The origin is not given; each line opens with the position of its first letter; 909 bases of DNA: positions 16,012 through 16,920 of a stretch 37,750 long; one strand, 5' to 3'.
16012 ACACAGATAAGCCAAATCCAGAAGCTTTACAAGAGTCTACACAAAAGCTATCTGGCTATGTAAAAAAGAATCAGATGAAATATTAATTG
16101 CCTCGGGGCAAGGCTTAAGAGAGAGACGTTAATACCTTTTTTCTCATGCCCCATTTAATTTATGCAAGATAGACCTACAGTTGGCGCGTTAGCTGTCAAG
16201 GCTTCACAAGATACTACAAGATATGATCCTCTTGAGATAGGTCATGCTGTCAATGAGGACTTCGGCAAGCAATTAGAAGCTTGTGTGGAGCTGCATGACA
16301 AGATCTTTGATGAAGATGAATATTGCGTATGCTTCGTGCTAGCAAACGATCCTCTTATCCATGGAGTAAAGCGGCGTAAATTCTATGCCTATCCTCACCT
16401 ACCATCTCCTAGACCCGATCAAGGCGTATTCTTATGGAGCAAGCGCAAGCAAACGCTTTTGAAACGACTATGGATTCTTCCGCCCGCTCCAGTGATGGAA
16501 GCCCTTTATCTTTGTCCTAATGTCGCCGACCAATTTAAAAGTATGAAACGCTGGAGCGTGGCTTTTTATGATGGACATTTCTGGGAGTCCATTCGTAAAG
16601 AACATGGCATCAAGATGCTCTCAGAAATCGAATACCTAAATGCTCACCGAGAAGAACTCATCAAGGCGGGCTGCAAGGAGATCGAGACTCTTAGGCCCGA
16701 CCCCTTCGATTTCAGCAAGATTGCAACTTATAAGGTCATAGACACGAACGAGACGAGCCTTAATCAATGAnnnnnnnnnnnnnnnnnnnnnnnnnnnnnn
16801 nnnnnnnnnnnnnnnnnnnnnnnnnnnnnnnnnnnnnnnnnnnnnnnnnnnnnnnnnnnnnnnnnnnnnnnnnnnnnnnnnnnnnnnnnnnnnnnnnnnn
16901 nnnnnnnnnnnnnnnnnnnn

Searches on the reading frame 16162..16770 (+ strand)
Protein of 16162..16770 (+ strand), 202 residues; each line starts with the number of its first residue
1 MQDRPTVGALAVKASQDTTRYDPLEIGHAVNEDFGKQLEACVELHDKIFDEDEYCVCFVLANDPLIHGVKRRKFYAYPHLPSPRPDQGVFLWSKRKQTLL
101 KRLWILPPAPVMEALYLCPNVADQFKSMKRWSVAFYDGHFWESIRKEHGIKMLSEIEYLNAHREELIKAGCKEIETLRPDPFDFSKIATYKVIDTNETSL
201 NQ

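Call 8: search_protein_families(library=pfam, max_evalue=1, proteins=[window:16162-16770:+])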
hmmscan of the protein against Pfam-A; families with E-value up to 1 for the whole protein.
window:16162-16770:+ (202 aa): 0 families

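Call 48: search_protein_families(library=pfam, max_evalue=0.01, proteins=[window:16162-16770:+])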
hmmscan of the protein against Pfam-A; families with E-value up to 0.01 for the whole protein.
window:16162-16770:+ (202 aa): 0 families
